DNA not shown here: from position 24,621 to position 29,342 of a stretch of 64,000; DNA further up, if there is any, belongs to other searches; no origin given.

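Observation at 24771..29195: Ten binding-protein half-domains (five domain equivalents) fused to an ABC permease, in a register that opens with a C-terminal half and closes with an N-terminal half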

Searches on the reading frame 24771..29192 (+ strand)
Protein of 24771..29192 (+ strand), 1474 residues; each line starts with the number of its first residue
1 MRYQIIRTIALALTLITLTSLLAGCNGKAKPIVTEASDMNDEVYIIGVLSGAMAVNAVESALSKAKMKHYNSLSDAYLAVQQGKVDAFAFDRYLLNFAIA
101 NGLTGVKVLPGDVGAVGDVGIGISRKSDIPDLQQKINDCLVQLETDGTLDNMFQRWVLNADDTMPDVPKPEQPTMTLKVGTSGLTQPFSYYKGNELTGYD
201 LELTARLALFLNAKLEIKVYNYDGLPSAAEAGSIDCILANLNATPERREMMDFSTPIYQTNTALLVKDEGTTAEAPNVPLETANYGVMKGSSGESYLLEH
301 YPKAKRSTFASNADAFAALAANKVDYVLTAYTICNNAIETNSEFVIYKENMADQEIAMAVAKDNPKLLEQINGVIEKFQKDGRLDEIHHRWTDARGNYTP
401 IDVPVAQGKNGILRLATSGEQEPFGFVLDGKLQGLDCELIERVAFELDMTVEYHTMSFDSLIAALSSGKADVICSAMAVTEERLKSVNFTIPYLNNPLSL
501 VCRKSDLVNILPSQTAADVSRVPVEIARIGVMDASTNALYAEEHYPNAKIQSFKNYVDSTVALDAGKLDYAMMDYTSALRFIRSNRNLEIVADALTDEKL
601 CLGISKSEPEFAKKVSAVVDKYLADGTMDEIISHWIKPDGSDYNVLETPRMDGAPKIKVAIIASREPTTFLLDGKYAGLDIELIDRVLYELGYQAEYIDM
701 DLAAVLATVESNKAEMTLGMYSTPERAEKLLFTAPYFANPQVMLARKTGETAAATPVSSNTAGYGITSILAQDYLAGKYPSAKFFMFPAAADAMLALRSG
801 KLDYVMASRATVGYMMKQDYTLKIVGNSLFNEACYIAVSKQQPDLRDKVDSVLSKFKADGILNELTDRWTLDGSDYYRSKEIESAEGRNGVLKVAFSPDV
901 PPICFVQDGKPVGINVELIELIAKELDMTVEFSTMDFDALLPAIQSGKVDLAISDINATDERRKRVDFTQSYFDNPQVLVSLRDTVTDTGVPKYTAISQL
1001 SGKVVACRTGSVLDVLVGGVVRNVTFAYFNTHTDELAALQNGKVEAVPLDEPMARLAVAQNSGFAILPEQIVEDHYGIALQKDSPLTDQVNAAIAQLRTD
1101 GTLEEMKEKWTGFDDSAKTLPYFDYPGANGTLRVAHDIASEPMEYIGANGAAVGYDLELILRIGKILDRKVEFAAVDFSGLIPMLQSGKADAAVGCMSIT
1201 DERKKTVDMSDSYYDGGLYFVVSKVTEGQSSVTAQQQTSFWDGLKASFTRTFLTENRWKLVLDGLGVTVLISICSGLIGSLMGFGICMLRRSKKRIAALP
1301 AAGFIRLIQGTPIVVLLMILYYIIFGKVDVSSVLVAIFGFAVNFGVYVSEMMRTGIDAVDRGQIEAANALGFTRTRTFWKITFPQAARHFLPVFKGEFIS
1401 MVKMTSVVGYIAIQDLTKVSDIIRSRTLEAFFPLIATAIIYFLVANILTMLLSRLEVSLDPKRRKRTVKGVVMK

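Call 3: search_protein_families(library=pfam, proteins=[window:24771-29192:+], max_evalue=0.01)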
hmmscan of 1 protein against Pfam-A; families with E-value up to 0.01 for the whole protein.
window:24771-29192:+ (1474 aa): 6 families
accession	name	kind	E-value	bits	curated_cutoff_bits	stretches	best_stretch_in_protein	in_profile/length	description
PF00497.25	SBP_bac_3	-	5.1e-154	505.6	26.4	5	892-1112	1-131/132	Bacterial extracellular solute-binding proteins, family 3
PF10613.14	Lig_chan-Glu_bd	-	7e-27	94.3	30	3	454-505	63-114/115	Ligated ion channel L-glutamate- and glycine-binding site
PF00528.27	BPD_transp_1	-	2.8e-23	83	26.4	1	1278-1454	4-176/184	Binding-protein-dependent transport system inner membrane component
PF12974.12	Phosphonate-bd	-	4.2e-06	26.8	27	0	917-953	18-55/242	ABC transporter, phosphonate, periplasmic substrate-binding protein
PF04069.17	OpuAC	-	0.00037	20.6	21.2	0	300-366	28-98/257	Substrate binding domain of ABC-type glycine betaine transport system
PF03466.25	LysR_substrate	-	0.00058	19.7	28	0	927-960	34-67/209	LysR substrate binding domain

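Call 5: search_solved_structures(query=window:24771-29192:+, max_evalue=1e-10, show_alignments=2)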
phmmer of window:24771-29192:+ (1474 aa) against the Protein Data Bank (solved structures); distinct sequences matched with E-value up to 1e-10: 82 (the best 60 are shown).
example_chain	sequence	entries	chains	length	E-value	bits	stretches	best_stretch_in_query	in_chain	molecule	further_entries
6h30_A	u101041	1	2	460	2.8e-45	157.6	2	891-1225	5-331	Glutamine ABC transporter permease and substrate binding protein protein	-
4zv1_A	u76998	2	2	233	8.9e-35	122.8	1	889-1112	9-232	AncQR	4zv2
4yms_D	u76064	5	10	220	3.5e-31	110.9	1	1259-1456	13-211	ABC-type amino acid transport system, permease component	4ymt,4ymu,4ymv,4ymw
6svf_A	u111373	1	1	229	9.9e-30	106.1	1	889-1111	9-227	Amino acid ABC transporter, periplasmic amino acid-binding protein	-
5tuj_C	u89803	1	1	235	4.6e-28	100.5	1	175-391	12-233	Ancestral protein CDT-Anc1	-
5t0w_A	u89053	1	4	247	4.7e-28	100.5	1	175-392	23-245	AncCDT-1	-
4prs_A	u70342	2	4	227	8.2e-28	99.7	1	889-1110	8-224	ABC-type transporter, periplasmic subunit family 3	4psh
4i62_A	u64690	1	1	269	9.1e-28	99.6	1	882-1108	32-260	Amino acid ABC transporter, periplasmic amino acid-binding protein, putative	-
6ggv_A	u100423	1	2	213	9.5e-27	96.2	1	889-1097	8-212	Amino acid ABC transporter, periplasmic amino acid-binding protein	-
6ggp_A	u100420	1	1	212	1.7e-26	95.3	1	889-1096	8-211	Amino acid ABC transporter, periplasmic amino acid-binding protein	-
4h5f_A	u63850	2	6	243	3.1e-26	94.5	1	887-1111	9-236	Amino acid ABC superfamily ATP binding cassette transporter, binding protein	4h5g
6q3u_A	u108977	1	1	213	6.6e-26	93.4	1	889-1097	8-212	Amino acid ABC transporter, periplasmic amino acid-binding protein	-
8hnj_A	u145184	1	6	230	9.3e-26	92.9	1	895-1114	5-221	Glutamine ABC transporter, periplasmic glutamine-binding protein GlnH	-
4ymx_A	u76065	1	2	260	1.2e-25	92.6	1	888-1110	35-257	ABC-type amino acid transport system, periplasmic component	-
1ggg_A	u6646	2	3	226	4.8e-25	90.5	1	895-1114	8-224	GLUTAMINE BINDING PROTEIN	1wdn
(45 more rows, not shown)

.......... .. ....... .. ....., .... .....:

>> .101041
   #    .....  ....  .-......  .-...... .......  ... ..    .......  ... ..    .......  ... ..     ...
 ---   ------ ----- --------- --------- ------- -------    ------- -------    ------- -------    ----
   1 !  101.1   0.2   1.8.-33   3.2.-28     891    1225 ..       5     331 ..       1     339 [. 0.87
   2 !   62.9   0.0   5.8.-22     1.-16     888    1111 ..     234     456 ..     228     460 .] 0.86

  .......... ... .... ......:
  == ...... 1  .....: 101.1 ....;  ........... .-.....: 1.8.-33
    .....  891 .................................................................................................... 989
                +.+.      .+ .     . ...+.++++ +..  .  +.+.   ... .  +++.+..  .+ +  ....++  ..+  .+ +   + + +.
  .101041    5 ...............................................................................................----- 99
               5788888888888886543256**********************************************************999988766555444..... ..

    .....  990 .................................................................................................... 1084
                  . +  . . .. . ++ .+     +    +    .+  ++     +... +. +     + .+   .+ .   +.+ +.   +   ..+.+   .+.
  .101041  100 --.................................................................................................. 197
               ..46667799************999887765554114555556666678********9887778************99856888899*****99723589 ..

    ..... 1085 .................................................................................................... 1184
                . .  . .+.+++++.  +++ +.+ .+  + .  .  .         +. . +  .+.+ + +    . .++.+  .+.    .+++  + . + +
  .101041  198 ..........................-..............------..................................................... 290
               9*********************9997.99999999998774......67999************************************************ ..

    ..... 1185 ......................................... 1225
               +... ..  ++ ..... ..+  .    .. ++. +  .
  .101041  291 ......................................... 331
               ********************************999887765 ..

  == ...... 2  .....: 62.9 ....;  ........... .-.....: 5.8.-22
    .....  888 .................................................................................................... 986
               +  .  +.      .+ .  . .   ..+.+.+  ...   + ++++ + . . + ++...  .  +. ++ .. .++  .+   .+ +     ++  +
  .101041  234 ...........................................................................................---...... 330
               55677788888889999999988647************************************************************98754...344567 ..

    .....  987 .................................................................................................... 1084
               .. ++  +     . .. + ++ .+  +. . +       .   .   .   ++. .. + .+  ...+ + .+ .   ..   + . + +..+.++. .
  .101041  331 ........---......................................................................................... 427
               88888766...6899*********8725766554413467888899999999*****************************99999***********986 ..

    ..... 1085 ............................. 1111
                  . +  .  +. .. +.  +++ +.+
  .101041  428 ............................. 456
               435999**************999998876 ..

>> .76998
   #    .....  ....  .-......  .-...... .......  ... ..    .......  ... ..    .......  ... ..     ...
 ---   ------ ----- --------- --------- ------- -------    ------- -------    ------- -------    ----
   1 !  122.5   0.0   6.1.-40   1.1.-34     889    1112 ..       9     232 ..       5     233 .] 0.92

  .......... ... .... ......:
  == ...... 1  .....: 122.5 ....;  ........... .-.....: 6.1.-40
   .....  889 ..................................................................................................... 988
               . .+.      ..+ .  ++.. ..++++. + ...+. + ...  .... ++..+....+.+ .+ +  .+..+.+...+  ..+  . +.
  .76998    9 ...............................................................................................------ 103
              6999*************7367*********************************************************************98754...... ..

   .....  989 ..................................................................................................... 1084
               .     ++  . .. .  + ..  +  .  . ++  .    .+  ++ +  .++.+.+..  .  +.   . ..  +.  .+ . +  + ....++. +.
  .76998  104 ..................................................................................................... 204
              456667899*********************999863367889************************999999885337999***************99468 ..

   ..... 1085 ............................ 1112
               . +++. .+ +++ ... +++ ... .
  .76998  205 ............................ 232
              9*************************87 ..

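Call 6: search_protein_families(library=ncbifam, proteins=[window:24771-29192:+], max_evalue=0.001)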
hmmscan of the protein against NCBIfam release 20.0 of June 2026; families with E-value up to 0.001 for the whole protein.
window:24771-29192:+ (1474 aa): 30 families (the best 25 are shown)
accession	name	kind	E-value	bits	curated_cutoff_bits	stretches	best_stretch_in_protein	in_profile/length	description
TIGR01096.1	3A0103s03R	subfamily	1.3e-147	490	256.35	6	407-636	20-250/250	lysine/arginine/ornithine ABC transporter substrate-binding protein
NF007029.0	PRK09495.1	equivalog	1.1e-122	408.6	303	6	891-1113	26-245/248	glutamine ABC transporter substrate-binding protein GlnH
NF008426.0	PRK11260.1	equivalog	2.3e-110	368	312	6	175-394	41-262/266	cystine ABC transporter substrate-binding protein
NF041764.1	ArtI_Ecoli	equivalog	1.8e-101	338.6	522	6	900-1110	31-240/243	arginine ABC transporter substrate-binding protein ArtI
NF011583.0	PRK15007.1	subfamily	1.5e-94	315.8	358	6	901-1110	32-240/243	arginine ABC transporter substrate-binding protein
NF041765.1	ArtJ_Ecoli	equivalog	1.9e-87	292.9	510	5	179-392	25-241/243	arginine ABC transporter substrate-binding protein ArtJ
NF052427.1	StpK7MSMEG_1200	equivalog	6.6e-52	176.8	900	4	907-1110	380-584/601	serine/threonine protein kinase StpK7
NF008112.0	PRK10859.1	equivalog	4.6e-48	163.9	354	4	174-402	42-275/483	membrane-bound lytic murein transglycosylase MltF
NF011586.0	PRK15010.1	equivalog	1.7e-47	162.2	440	4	909-1114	46-256/260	lysine/arginine/ornithine ABC transporter substrate-binding protein ArgT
NF011965.0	PRK15437.1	equivalog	6.5e-47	160.3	459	4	428-636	44-253/260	histidine ABC transporter substrate-binding protein HisJ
TIGR04262.1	orph_peri_GRRM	subfamily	5.3e-46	157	190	4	890-1099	1-211/257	extracellular substrate binding-like orphan protein GrrP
NF011680.0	PRK15100.1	equivalog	1.8e-40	139.2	300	1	1260-1464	14-219/222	cystine ABC transporter permease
TIGR02995.1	ectoine_ehuB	equivalog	1.1e-37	129.8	190.9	5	888-1117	31-265/275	ectoine/hydroxyectoine ABC transporter substrate-binding protein EhuB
NF008885.0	PRK11917.1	equivalog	2.9e-37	128.6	373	4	229-391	97-257/259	bifunctional adhesin/ABC transporter aspartate/glutamate-binding protein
TIGR03004.1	ectoine_ehuC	equivalog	5.8e-32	111.3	196.95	1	1260-1459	6-206/214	ectoine/hydroxyectoine ABC transporter permease subunit EhuC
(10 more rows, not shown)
